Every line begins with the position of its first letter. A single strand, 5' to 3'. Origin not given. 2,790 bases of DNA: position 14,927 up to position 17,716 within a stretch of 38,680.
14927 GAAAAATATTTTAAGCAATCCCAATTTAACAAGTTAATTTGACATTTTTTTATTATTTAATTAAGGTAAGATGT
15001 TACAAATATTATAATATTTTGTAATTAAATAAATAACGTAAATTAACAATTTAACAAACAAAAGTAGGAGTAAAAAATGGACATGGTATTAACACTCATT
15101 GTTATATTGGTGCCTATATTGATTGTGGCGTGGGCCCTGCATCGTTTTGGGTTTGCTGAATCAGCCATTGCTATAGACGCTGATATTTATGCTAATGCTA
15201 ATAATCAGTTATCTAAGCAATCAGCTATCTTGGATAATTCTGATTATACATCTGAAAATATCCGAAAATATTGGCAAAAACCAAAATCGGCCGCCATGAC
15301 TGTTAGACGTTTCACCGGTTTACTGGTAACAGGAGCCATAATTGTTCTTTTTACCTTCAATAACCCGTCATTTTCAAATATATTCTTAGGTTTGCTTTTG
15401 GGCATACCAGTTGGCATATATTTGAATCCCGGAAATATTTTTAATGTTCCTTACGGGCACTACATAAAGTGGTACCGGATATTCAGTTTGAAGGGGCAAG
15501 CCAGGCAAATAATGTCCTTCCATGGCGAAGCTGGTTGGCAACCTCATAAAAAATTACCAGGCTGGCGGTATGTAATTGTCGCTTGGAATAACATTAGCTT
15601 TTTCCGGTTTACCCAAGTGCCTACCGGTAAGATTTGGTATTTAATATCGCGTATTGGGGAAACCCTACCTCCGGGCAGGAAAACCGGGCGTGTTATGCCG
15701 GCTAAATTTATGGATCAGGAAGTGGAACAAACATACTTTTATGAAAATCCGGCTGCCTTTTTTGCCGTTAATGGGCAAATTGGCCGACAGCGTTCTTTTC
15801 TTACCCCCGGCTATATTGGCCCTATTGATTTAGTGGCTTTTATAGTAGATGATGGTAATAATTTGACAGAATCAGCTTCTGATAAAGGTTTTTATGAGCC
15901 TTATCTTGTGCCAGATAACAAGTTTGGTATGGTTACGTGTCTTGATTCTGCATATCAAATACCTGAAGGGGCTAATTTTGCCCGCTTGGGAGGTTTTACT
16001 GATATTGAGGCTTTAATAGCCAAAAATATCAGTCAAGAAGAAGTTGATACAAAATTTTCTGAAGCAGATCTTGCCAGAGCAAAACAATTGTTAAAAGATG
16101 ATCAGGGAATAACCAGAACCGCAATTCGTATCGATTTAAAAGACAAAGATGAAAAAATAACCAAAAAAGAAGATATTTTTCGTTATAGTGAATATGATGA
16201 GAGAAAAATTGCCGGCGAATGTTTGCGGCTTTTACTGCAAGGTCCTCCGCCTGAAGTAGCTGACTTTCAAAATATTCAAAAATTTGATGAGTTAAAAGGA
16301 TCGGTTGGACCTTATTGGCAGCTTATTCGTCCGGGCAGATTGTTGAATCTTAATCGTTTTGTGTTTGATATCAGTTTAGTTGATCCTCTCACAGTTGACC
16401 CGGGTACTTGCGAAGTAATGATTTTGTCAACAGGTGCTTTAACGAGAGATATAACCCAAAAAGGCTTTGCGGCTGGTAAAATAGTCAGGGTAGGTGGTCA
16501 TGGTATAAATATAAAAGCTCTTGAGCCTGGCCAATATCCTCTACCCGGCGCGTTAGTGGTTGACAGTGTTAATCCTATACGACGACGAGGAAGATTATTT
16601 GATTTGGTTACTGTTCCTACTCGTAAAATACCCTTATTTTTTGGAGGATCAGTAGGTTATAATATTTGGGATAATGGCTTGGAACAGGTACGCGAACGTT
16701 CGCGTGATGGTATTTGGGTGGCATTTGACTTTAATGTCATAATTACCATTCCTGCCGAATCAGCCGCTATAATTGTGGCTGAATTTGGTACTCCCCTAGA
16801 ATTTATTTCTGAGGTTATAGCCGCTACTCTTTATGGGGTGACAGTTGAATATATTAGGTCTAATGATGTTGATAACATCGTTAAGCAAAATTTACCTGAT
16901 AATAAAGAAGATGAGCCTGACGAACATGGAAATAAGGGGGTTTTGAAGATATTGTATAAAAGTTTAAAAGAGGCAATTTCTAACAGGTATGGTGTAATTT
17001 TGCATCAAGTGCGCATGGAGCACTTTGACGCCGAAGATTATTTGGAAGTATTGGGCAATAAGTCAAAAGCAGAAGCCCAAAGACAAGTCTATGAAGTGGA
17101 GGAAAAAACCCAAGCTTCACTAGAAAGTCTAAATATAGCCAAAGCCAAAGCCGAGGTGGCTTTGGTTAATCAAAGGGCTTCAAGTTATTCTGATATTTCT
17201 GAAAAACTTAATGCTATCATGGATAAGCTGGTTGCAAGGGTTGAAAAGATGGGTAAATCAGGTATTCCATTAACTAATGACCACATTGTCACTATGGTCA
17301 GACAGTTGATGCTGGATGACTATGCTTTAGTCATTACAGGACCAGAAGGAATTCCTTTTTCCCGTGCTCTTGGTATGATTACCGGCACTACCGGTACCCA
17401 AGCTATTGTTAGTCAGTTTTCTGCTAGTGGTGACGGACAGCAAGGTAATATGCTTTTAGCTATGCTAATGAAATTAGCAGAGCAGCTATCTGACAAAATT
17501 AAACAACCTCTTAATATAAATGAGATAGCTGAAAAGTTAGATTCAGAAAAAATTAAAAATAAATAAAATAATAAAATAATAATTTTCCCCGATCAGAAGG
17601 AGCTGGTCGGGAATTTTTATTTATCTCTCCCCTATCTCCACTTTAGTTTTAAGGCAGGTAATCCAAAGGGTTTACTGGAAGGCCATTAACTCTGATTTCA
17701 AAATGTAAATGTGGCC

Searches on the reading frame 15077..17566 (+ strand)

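Call 22: search_protein_families(library=pfam, proteins=[window:15077-17566:+], max_evalue=0.001)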
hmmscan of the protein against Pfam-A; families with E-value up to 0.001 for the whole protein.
window:15077-17566:+ (829 aa): 1 family
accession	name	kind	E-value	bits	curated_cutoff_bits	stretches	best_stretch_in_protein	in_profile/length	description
PF01145.31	Band_7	-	2e-07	31.7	23.6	1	512-680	37-176/176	SPFH domain / Band 7 family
